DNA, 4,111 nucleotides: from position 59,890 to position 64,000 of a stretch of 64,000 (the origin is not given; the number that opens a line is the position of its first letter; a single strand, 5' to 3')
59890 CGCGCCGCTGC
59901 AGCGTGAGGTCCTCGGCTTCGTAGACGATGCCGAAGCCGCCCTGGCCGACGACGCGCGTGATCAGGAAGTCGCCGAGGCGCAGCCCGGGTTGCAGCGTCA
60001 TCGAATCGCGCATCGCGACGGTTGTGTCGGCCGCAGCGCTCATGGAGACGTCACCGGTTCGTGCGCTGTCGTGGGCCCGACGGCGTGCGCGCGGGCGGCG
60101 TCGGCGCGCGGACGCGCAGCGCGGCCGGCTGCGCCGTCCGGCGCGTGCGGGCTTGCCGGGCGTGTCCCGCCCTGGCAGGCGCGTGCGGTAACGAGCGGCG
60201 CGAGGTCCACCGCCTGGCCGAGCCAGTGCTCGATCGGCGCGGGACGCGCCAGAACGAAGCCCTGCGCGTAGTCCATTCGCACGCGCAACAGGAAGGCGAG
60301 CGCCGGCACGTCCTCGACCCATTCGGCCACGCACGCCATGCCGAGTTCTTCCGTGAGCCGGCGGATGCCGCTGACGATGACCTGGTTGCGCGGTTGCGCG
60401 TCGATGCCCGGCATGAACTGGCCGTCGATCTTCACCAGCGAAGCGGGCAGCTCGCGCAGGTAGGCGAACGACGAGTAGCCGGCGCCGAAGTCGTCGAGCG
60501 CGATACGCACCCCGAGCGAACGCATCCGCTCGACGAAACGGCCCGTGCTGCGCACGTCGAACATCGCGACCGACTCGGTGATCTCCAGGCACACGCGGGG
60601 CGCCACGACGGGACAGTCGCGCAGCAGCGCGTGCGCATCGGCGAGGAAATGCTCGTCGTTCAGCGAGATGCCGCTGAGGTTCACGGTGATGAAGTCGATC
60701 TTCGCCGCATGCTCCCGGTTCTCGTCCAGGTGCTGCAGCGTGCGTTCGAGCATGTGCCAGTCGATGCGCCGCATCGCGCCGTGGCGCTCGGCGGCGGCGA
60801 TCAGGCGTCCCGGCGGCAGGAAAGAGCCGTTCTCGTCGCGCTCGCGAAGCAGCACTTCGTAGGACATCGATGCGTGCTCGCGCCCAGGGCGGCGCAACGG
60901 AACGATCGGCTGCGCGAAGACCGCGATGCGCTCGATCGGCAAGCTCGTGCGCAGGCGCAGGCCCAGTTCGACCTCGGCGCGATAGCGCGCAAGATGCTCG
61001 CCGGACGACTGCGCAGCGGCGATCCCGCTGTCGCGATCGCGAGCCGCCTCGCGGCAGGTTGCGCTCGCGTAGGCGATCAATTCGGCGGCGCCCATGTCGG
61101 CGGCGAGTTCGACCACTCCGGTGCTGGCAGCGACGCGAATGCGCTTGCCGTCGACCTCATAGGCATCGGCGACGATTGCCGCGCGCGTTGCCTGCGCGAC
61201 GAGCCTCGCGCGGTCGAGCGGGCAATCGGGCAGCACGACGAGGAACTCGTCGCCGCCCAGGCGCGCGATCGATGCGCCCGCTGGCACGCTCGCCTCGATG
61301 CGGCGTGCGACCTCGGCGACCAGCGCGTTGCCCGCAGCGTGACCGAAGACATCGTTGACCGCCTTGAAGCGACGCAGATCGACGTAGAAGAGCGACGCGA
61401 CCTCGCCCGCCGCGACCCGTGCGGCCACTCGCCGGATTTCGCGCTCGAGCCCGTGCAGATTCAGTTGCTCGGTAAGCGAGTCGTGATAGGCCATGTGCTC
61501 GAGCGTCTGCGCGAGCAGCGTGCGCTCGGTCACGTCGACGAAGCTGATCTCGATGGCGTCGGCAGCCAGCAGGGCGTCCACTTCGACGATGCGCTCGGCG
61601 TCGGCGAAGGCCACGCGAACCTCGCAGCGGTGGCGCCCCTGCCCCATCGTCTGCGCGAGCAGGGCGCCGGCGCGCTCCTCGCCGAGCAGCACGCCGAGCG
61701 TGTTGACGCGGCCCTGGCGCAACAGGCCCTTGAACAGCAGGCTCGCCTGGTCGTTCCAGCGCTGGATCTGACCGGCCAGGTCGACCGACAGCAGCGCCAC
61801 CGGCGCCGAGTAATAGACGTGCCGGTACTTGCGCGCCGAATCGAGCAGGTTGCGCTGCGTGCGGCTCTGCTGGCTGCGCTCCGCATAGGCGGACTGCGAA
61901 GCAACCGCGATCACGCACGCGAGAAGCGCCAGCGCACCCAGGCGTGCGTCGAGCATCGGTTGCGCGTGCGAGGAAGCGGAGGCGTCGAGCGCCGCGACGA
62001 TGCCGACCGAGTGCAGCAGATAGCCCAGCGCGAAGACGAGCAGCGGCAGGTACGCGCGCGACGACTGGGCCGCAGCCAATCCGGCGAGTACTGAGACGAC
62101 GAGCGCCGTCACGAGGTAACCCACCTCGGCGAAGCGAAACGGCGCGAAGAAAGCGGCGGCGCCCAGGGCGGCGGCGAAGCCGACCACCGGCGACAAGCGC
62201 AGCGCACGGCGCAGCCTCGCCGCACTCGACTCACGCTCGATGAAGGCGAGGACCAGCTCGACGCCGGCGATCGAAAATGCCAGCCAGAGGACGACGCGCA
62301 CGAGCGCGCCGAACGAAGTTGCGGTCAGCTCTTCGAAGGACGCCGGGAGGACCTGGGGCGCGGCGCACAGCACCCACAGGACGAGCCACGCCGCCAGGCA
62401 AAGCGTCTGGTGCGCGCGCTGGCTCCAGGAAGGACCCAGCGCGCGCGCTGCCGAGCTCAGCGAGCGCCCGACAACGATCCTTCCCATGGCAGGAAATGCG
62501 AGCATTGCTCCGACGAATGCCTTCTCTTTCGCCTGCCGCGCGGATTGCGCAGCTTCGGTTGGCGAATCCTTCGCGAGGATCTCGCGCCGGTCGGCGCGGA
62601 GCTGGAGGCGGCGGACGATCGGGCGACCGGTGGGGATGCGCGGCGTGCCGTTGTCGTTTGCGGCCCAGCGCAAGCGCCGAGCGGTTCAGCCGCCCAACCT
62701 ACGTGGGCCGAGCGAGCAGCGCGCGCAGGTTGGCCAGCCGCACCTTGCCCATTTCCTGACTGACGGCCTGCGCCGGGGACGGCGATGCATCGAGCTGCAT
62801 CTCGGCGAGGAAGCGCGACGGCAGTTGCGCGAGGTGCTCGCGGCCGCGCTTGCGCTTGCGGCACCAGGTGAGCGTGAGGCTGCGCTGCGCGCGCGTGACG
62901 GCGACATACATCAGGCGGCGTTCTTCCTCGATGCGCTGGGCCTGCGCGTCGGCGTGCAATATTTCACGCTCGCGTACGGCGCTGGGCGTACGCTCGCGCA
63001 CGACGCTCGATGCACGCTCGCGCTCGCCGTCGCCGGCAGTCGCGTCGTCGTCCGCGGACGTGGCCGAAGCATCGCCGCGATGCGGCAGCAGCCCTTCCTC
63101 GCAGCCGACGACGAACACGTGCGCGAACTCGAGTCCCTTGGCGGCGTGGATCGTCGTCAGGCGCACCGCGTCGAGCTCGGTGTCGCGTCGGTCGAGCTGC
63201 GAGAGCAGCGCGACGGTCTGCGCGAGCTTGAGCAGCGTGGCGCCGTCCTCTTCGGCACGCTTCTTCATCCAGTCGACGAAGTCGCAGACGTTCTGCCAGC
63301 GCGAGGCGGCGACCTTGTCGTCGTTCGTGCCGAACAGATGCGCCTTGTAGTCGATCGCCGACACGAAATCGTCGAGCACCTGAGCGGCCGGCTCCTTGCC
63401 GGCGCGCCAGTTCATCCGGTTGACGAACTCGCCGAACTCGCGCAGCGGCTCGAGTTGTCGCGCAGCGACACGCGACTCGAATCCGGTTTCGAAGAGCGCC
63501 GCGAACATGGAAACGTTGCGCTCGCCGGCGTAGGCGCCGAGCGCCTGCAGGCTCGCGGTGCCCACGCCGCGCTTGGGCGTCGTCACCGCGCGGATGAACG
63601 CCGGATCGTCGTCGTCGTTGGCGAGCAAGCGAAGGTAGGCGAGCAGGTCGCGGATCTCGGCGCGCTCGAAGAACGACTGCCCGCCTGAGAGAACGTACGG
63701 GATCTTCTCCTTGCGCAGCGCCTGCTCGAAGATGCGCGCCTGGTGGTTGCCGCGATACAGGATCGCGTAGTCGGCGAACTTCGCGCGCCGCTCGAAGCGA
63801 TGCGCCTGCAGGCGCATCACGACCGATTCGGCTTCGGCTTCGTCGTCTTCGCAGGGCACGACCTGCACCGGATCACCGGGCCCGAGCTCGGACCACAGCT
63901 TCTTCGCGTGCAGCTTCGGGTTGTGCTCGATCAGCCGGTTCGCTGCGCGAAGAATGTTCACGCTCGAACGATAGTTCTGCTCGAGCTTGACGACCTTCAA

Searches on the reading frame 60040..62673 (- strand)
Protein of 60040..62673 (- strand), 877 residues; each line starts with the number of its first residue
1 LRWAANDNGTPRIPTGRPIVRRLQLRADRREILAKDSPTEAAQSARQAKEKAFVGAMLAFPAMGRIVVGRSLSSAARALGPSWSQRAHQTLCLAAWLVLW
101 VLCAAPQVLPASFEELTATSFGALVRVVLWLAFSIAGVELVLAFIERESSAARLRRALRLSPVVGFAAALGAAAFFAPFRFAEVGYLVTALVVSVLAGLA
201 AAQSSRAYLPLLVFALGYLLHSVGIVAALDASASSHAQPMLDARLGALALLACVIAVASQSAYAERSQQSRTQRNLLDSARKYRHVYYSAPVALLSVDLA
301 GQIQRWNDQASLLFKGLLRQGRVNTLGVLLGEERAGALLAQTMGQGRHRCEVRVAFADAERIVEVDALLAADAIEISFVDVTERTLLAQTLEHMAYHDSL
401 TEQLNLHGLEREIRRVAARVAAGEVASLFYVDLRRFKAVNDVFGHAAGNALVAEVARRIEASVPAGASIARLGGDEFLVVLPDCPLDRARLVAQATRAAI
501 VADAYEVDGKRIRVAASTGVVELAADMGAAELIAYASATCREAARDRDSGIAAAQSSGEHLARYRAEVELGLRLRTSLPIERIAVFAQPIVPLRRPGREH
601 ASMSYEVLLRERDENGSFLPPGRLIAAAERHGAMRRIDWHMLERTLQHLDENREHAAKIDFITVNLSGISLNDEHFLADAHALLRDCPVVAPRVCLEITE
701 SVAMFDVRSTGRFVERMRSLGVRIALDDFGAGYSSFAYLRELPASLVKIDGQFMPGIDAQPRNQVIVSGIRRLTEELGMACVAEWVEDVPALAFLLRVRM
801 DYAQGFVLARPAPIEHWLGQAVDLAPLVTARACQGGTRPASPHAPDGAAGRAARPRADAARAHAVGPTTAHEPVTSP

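Call 20: search_protein_families(library=pfam, proteins=[window:60040-62673:-], max_evalue=0.001)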
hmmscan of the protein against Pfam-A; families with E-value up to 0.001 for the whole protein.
window:60040-62673:- (877 aa): 2 families
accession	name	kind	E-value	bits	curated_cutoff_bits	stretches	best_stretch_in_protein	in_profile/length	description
PF00563.25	EAL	-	1.4e-52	178.9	31.3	1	574-811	4-236/236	EAL domain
PF00990.26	GGDEF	-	8.2e-24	84.6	23.8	1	395-544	1-155/161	Diguanylate cyclase, GGDEF domain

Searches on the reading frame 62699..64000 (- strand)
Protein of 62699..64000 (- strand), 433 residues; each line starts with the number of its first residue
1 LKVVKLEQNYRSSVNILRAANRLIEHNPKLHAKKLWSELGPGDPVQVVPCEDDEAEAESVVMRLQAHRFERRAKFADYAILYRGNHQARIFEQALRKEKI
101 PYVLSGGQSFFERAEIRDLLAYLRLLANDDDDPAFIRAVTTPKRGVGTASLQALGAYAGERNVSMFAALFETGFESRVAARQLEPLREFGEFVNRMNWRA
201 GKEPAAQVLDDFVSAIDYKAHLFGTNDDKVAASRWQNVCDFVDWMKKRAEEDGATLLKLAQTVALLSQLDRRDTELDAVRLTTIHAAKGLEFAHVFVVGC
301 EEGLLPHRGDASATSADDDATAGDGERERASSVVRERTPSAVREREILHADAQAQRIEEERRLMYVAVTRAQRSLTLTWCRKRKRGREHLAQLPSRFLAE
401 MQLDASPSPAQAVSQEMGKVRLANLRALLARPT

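Call 20: search_protein_families(library=pfam, proteins=[window:62699-64000:-], max_evalue=0.001)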
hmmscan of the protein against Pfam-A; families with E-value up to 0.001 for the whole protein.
window:62699-64000:- (433 aa): 2 families
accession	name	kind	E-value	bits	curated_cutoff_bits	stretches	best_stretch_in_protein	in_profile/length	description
PF13361.12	UvrD_C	-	8.8e-66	223.1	25.6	1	4-381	1-349/350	UvrD-like helicase C-terminal domain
PF13538.12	UvrD_C_2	-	7.8e-11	42.1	27.4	2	352-377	25-51/52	UvrD-like helicase C-terminal domain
